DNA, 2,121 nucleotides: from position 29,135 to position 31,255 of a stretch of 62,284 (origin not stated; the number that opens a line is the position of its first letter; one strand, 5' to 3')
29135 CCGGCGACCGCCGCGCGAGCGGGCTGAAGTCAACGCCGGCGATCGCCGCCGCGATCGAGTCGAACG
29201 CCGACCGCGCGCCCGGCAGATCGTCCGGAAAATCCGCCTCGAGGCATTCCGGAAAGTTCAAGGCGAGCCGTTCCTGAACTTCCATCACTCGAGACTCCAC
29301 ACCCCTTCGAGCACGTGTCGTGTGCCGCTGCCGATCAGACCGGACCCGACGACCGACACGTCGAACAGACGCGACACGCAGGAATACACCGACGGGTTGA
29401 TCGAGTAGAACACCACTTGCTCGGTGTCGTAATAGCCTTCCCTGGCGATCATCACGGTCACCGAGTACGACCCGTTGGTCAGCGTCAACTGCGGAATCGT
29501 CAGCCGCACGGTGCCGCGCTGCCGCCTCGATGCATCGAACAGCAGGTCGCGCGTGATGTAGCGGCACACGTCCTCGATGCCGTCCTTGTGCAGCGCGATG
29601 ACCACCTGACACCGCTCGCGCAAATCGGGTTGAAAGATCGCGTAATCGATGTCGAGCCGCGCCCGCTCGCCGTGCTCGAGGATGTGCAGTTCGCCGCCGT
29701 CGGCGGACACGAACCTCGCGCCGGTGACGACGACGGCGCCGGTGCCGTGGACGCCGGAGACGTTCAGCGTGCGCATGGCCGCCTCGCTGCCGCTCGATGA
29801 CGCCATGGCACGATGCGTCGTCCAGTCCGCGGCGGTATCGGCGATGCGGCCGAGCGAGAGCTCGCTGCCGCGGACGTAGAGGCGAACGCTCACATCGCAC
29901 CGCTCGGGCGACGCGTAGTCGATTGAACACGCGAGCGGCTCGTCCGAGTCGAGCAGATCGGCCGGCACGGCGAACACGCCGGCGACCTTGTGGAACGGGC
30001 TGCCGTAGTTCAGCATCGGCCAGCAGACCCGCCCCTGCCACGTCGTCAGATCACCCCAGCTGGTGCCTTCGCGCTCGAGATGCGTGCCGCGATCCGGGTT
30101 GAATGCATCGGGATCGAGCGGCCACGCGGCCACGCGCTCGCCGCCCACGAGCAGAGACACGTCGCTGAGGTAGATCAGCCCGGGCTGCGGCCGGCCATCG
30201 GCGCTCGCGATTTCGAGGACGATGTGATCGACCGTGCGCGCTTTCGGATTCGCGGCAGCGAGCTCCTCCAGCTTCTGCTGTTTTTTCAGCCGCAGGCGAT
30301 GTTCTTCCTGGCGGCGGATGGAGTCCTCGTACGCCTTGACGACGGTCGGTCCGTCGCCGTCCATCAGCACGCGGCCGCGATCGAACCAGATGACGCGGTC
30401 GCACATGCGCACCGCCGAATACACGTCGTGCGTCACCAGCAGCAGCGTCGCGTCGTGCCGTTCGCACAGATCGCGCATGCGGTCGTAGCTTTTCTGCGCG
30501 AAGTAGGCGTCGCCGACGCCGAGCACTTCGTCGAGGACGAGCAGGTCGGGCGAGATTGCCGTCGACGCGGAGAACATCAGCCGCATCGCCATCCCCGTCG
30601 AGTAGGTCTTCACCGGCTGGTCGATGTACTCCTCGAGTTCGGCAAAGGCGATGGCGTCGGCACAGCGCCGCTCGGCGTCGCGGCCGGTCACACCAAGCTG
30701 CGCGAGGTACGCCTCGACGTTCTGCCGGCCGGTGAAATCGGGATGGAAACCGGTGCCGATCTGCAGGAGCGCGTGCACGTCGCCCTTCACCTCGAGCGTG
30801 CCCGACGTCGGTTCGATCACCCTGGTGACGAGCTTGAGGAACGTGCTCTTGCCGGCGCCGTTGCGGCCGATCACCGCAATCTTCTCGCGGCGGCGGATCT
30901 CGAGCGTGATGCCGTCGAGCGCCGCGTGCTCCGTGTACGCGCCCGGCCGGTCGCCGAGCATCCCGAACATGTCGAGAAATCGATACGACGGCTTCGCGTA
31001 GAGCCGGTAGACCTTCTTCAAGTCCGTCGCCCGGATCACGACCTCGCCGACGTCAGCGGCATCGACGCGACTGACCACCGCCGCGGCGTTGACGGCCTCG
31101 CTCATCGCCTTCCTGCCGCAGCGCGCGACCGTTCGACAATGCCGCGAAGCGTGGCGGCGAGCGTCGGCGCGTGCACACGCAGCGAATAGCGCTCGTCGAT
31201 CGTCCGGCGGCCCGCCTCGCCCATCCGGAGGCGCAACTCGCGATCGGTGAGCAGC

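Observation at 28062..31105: WbdD-like coiled-coil methyltransferase coupled to an orphan Wzt with a double beta-module tail: candidate chain-capping and cap-recognition pair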

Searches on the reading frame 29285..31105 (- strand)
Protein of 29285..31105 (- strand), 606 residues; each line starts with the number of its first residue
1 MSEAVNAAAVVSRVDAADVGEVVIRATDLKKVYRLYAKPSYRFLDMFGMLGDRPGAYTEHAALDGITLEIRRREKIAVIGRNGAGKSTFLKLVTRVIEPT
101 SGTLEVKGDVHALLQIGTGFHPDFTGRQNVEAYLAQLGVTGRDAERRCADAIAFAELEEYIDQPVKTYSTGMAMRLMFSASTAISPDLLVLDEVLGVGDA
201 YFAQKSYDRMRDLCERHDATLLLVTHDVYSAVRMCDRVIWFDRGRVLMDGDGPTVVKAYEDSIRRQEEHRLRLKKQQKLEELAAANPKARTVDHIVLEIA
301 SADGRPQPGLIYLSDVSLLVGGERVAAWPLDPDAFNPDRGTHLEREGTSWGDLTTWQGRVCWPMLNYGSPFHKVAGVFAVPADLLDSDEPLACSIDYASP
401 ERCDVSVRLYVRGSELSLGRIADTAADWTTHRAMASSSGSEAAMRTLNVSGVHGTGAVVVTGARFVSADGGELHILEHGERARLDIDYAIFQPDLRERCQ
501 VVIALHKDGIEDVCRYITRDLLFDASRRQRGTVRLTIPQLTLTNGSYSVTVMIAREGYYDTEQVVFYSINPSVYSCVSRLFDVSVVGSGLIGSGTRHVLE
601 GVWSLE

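Call 5: search_protein_families(library=pfam, proteins=[window:29285-31105:-], max_evalue=0.01)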
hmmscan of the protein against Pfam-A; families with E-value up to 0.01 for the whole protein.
window:29285-31105:- (606 aa): 4 families
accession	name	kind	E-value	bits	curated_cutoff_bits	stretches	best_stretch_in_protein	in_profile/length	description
PF00005.33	ABC_tran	-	1.3e-17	65.1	25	1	63-194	1-135/137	ABC transporter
PF14524.12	Wzt_C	-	2.7e-09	37.6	30.4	1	453-567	5-119/143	Wzt C-terminal domain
PF13555.12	AAA_29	-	0.00056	20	27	1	64-100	13-49/61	P-loop containing region of AAA domain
PF13304.12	AAA_21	-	0.0095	16.5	27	0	77-94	3-20/304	AAA domain, putative AbiEii toxin, Type IV TA system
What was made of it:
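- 29285..31105 (-): Wzt2: 606-aa Wzt-type ABC ATPase with an extended tail. Pfam ABC_tran plus Wzt_C (call 5).
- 29291..29734 (-): Wzt2 beta-module 2 (residues 458-605): Wzt_C-type carbohydrate-binding module. Pfam Wzt_C at 453-567 (call 5).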

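Call 8: search_solved_structures(query=window:29285-31105:-, max_evalue=0.01, show_alignments=2)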
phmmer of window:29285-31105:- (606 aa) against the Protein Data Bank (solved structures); distinct sequences matched with E-value up to 0.01: 475 (the best 60 are shown).
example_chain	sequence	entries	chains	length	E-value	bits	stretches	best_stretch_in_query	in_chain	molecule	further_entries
6amx_A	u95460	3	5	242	3e-49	171.2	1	24-261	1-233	ABC transporter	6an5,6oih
6m96_A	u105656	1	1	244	5.1e-49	170.4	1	24-261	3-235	ABC transporter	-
8dku_A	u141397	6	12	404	8.8e-49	169.7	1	24-261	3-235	ABC transporter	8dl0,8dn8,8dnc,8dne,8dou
7k2t_A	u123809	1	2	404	2.3e-48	168.3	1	24-261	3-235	ABC transporter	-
6jbh_A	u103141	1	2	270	1.4e-44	155.8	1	27-276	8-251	TarH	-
7dd0_A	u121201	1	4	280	1.7e-43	152.2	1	28-287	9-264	Teichoic acids export ATP-binding protein TagH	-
9qhw_C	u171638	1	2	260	1.1e-40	143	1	50-261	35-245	ABC transporter ATP-binding protein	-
9qfx_C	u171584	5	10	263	1.1e-40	143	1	50-261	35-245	ABC transporter ATP-binding protein | Probable o-antigen/lipopolysaccharide transport ATP-binding protein ABC transporter RfbE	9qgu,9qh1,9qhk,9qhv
9qhx_C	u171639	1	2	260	2.7e-40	141.6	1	50-261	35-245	ABC transporter ATP-binding protein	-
9qhj_C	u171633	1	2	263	2.8e-40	141.6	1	50-261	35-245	Probable o-antigen/lipopolysaccharide transport ATP-binding protein ABC transporter RfbE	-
9cfl_B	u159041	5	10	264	8.1e-35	123.6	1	27-264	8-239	Teichoic acids export ATP-binding protein TagH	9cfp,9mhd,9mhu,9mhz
8tsi_A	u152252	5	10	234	5.7e-27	97.6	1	75-265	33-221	ABC transporter ATP-binding protein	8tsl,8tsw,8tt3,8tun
8tsh_A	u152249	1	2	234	1.5e-26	96.3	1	75-265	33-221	ABC transporter ATP-binding protein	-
8s7v_K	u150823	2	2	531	7.9e-26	93.9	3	106-276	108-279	Glycine betaine/carnitine/choline transport ATP-binding protein OpuCA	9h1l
8wd9_D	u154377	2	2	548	2.6e-23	85.6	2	128-261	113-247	Probable dipeptide-transport ATP-binding protein ABC transporter DppD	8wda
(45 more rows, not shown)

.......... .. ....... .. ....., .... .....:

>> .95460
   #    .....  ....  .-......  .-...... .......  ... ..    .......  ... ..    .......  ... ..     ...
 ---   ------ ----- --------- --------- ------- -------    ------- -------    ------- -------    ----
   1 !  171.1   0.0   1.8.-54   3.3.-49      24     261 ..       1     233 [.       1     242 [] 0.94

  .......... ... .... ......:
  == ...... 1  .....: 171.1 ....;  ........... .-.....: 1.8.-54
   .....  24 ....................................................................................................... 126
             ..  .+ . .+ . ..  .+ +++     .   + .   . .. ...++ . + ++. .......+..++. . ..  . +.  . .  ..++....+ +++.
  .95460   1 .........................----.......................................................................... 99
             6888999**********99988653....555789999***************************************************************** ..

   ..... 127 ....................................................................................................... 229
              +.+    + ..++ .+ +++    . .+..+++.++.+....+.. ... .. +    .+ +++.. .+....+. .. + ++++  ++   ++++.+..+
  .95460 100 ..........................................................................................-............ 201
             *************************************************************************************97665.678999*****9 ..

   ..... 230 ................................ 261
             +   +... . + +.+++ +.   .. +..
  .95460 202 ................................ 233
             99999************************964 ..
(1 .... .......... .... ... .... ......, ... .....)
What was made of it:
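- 29285..31105 (-): The ATPase domain matches A. aeolicus Wzt at E = 3e-49 (call 8).
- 30353..31042 (-): Wzt2 nucleotide-binding domain (residues 22-251). Alignment to 6amx/7k2t over residues 24-261 (call 8).
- The ATPase domain is 37% identical to A. aeolicus Wzt, including the N-terminal segment specific to Wzt proteins (call 8).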

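Call 16: find_homologous_proteins(query=window:29285-31105:-, max_evalue=1e-10)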
Query window:29285-31105:- (606 aa): 1626 proteins with E <= 1e-10 among 8000 candidates; the best 120 are listed.
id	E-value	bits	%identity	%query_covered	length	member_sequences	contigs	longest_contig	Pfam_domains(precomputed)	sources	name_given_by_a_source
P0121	0.0e+0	1369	100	100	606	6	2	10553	PF14524.13,PF00005.34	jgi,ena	jgi:homopolymeric O-antigen transport system ATP-binding protein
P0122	0.0e+0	1202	89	98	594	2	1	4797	PF14524.13,PF00005.34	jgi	jgi:ABC-type polysaccharide/polyol phosphate transport system ATPase subunit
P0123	0.0e+0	1192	88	97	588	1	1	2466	PF14524.13,PF00005.34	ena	-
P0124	0.0e+0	1118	83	97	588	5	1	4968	PF14524.13,PF00005.34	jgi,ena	jgi:ABC-type polysaccharide/polyol phosphate transport system ATPase subunit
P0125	0.0e+0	1105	81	97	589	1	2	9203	PF14524.13,PF00005.34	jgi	jgi:homopolymeric O-antigen transport system ATP-binding protein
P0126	0.0e+0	1099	81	97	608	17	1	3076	PF14524.13,PF00005.34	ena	-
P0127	0.0e+0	1094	81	97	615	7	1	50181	PF14524.13,PF00005.34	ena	-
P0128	0.0e+0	1093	81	97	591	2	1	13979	PF14524.13,PF00005.34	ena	-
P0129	0.0e+0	1092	80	97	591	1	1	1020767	PF14524.13,PF00005.34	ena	-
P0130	0.0e+0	1088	79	97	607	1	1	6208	PF14524.13,PF00005.34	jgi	jgi:ABC-type polysaccharide/polyol phosphate transport system ATPase subunit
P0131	0.0e+0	1088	81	97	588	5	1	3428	PF14524.13,PF00005.34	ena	-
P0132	0.0e+0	1087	80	97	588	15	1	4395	PF14524.13,PF00005.34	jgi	jgi:ABC-type polysaccharide/polyol phosphate transport system ATPase subunit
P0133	0.0e+0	1086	80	97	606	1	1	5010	PF14524.13,PF00005.34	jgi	jgi:ABC-type polysaccharide/polyol phosphate transport system ATPase subunit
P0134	0.0e+0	1085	80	97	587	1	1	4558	PF14524.13,PF00005.34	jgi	jgi:lipopolysaccharide transport system ATP-binding protein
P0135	0.0e+0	1085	79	97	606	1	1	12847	PF14524.13,PF00005.34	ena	-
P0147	0.0e+0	1071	79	97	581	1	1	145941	PF00005.34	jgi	jgi:ABC-type polysaccharide/polyol phosphate transport system ATPase subunit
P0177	2.2e-238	811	60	97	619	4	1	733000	PF14524.13,PF00005.34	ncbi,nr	ncbi:ABC transporter ATP-binding protein [Microcoleus sp. ZQ-A2]|nr:ABC transporter ATP-binding prot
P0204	2.1e-223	761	60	96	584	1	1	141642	PF14524.13,PF00005.34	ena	-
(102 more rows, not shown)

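Call 17: find_encoding_contigs(protein=P0177, flank=10000, max_places=1)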
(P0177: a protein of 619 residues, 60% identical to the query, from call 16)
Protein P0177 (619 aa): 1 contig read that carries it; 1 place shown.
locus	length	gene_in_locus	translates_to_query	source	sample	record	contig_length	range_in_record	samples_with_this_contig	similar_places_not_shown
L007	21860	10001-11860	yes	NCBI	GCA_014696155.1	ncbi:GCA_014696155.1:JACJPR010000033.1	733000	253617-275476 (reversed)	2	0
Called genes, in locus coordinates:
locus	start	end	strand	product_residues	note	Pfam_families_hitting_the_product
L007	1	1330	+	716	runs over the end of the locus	PF08240:ADH_N (faint), PF00107:ADH_zinc_N, PF13602:ADH_zinc_N_2 (faint), PF01408:GFO_IDH_MocA, PF02894:GFO_IDH_MocA_C (faint), PF22725:GFO_IDH_MocA_C3 (weak)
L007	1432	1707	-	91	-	PF03966:Trm112p (weak)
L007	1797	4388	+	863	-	PF00107:ADH_zinc_N, PF03447:NAD_binding_3 (faint), PF01408:GFO_IDH_MocA, PF22725:GFO_IDH_MocA_C3 (weak)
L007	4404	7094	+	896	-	PF00534:Glycos_transf_1, PF13692:Glyco_trans_1_4, PF13524:Glyco_trans_1_2, PF01209:Ubie_methyltran, PF13489:Methyltransf_23, PF08241:Methyltransf_11, PF08242:Methyltransf_12, PF13649:Methyltransf_25, +4 more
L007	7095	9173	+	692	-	PF16889:Hepar_II_III_N, PF07940:Hepar_II_III_C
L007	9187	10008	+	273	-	PF01061:ABC2_membrane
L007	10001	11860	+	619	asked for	PF00005:ABC_tran, PF14524:Wzt_C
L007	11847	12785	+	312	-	PF13489:Methyltransf_23, PF08241:Methyltransf_11, PF08242:Methyltransf_12 (weak), PF13649:Methyltransf_25 (weak)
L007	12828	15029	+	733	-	PF13489:Methyltransf_23, PF08241:Methyltransf_11, PF08242:Methyltransf_12, PF13649:Methyltransf_25, PF13847:Methyltransf_31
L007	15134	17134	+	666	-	PF13522:GATase_6, PF13537:GATase_7, PF00733:Asn_synthase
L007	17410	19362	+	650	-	PF13522:GATase_6, PF13537:GATase_7, PF00733:Asn_synthase, PF02540:NAD_synthase (weak)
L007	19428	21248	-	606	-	PF13231:PMT_2 (weak)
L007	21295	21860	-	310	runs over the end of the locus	PF01209:Ubie_methyltran, PF13489:Methyltransf_23, PF13847:Methyltransf_31, PF08241:Methyltransf_11, PF08242:Methyltransf_12, PF13649:Methyltransf_25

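Call 18: find_encoding_contigs(protein=P0129, flank=10000, max_places=1)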
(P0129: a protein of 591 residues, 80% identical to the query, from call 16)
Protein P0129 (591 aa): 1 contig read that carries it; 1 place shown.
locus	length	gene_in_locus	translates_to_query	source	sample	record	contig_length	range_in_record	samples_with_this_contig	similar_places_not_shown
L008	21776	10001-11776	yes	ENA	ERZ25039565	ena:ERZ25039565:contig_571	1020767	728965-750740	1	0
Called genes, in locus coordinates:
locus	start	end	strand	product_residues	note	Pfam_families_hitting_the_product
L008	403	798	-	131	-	-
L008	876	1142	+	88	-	PF16861:Carbam_trans_C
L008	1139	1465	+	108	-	PF16861:Carbam_trans_C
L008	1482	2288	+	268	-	PF13489:Methyltransf_23, PF13847:Methyltransf_31, PF08241:Methyltransf_11, PF08242:Methyltransf_12, PF13649:Methyltransf_25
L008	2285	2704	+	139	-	PF13847:Methyltransf_31 (faint), PF08241:Methyltransf_11, PF08242:Methyltransf_12 (weak), PF13649:Methyltransf_25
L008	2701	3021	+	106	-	-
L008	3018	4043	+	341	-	PF13439:Glyco_transf_4, PF13579:Glyco_trans_4_4, PF20706:GT4-conflict, PF00534:Glycos_transf_1, PF13692:Glyco_trans_1_4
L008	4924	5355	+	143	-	PF13524:Glyco_trans_1_2 (weak), PF13692:Glyco_trans_1_4, PF00534:Glycos_transf_1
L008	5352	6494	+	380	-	PF13439:Glyco_transf_4, PF13579:Glyco_trans_4_4, PF20706:GT4-conflict, PF00534:Glycos_transf_1, PF13692:Glyco_trans_1_4, PF13524:Glyco_trans_1_2 (weak)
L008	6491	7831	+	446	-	PF13231:PMT_2 (weak)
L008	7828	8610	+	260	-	PF14221:DUF4330 (weak)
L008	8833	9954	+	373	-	PF13439:Glyco_transf_4, PF00534:Glycos_transf_1, PF13692:Glyco_trans_1_4, PF13524:Glyco_trans_1_2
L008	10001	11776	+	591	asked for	PF00005:ABC_tran, PF14524:Wzt_C (weak)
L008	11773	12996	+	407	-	PF13649:Methyltransf_25 (faint), PF13489:Methyltransf_23, PF08241:Methyltransf_11 (weak), PF08242:Methyltransf_12 (weak)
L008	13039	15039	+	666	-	PF13522:GATase_6, PF13537:GATase_7, PF00733:Asn_synthase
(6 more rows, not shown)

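Call 30: search_protein_families(library=ncbifam, proteins=[window:29285-31105:-], max_evalue=0.001)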
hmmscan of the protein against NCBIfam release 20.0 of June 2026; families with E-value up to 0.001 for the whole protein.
window:29285-31105:- (606 aa): 176 families (the best 25 are shown)
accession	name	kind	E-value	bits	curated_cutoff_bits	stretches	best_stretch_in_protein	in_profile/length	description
NF050108.1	galactan_ABC_ATP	equivalog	6.3e-47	159.8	400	1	61-261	43-242/244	galactan export ABC transporter ATP-binding subunit Wzt/RfbE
NF010065.0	PRK13545.1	equivalog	1.3e-46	159.4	538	1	26-277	7-252/549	teichoic acids export protein ATP-binding subunit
NF010066.0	PRK13546.1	equivalog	2.9e-42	144.9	320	1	23-267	4-242/264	teichoic acids export ABC transporter ATP-binding subunit TagH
TIGR01188.1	drrA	subfamily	3.9e-32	111.8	312.45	1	57-282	3-241/302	daunorubicin resistance ABC transporter, ATP-binding protein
TIGR01186.1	proV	subfamily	4.1e-25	88.7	326.6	1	61-255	7-217/363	betaine/proline/choline family ABC transporter ATP-binding protein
TIGR04521.1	ECF_ATPase_2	equivalog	4.2e-25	88.4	330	2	135-282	111-259/279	energy-coupling factor transporter ATPase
NF010060.0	PRK13537.1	equivalog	1.9e-24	86.1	521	1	56-256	24-234/314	nodulation factor ABC transporter ATP-binding protein NodI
TIGR04520.1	ECF_ATPase_1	equivalog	3.1e-24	85.9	315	2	137-260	106-228/269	energy-coupling factor transporter ATPase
TIGR03864.1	PQQ_ABC_ATP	hypoth_equivalog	3.5e-24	85.6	302.25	1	56-259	10-223/236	ABC transporter, ATP-binding subunit, PQQ-dependent alcohol dehydrogenase system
TIGR03005.1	ectoine_ehuA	equivalog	2.9e-23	82.4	345.4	2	128-256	106-235/252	ectoine/hydroxyectoine ABC transporter ATP-binding protein EhuA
TIGR01184.1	ntrCD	subfamily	6.7e-23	81.5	291.8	1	63-244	1-191/230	nitrate ABC transporter ATP-binding protein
NF010059.0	PRK13536.1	equivalog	3.4e-22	78.7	549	1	56-254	52-260/342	nodulation factor ABC transporter ATP-binding protein NodI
TIGR01288.1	nodI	equivalog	1.8e-21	76.4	424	1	56-253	13-220/303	nodulation factor ABC transporter ATP-binding protein NodI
TIGR03375.1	type_I_sec_LssB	subfamily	2.6e-21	75.6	693.1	2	59-108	479-528/696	type I secretion system permease/ATPase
NF010156.0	PRK13635.1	equivalog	3e-21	75.8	392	1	58-258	18-230/279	energy-coupling factor ABC transporter ATP-binding protein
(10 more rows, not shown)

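Call 31: predict_structure(alignment_id=A2)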
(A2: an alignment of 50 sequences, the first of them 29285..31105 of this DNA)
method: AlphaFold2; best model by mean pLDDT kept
length: 606 residues; sequences in the alignment: 50
mean_pLDDT: 82.9   pTM: 0.70
mean pLDDT of the five models: 82.9, 82.1, 78.9, 78.7, 78.4
residues with pLDDT >= 90: 206; 70-90: 324; 50-70: 50; < 50: 26
segments of 3 or more residues with pLDDT < 50: 1-19, 440-444
pLDDT, mean of each block of 10 residues (from residue 1): 29 39 93 87 86 86 91 91 79 86 89 62 84 80 88 85 81 79 77 70 80 84 85 88 88 82 78 84 72 91 77 96 95 91 86 90 77 89 90 95 90 90 88 81 58 78 91 92 93 87 85 86 92 94 89 91 64 84 86 68 93
secondary structure, 60 per line:
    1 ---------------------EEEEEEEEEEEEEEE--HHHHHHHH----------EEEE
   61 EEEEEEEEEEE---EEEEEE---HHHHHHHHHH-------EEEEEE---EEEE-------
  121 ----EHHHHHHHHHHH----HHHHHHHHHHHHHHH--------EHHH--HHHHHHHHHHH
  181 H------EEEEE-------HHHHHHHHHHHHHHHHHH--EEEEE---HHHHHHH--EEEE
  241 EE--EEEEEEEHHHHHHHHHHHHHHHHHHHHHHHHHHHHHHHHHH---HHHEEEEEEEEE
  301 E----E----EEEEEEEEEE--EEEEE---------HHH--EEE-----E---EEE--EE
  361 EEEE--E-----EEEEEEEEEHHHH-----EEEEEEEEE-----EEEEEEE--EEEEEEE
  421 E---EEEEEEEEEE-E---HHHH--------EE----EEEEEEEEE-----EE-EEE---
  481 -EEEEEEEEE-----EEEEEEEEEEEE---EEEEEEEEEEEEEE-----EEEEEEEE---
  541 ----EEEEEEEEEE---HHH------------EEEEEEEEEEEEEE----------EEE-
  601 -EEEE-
elements in order: E22-36 H39-46 E57-71 E75-80 H84-93 E101-106 E110-113 H126-136 H141-155 H170-181 E188-192 H200-217 E220-224 H228-234 E237-242 E245-251 H252-285 E292-301 E311-320 E323-327 E342-344 E354-356 E359-364 E373-381 H382-385 E391-399 E405-411 E414-421 E425-434 H440-443 E458-466 E475-477 E482-490 E496-507 E511-524 E530-537 E545-554 E573-586 E597-599 E602-605
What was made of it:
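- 30353..31042 (-): AlphaFold2 model (call 31).
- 30251..30352 (-): Wzt2 34-residue helix after the ATPase domain (residues 252-285), an extended counterpart of the Wzt hinge helix. Helix in the model (call 31).
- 29804..30232 (-): Wzt2 beta-module 1 (residues 292-434): a family-specific inserted domain with no known relatives. Beta-rich in the model, pLDDT mostly 77-96 (call 31).
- On Wzt (ATPase subunit of O-antigen-type ABC exporters with a C-terminal carbohydrate-binding module): The model is beta-rich at 458-605 (call 31).
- Checked: The AlphaFold2 model (mean pLDDT 82.9) shows the ATPase domain at 22-251, one helix at 252-285, beta-module 1 at 292-434 and beta-module 2 at 458-605 (call 31).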
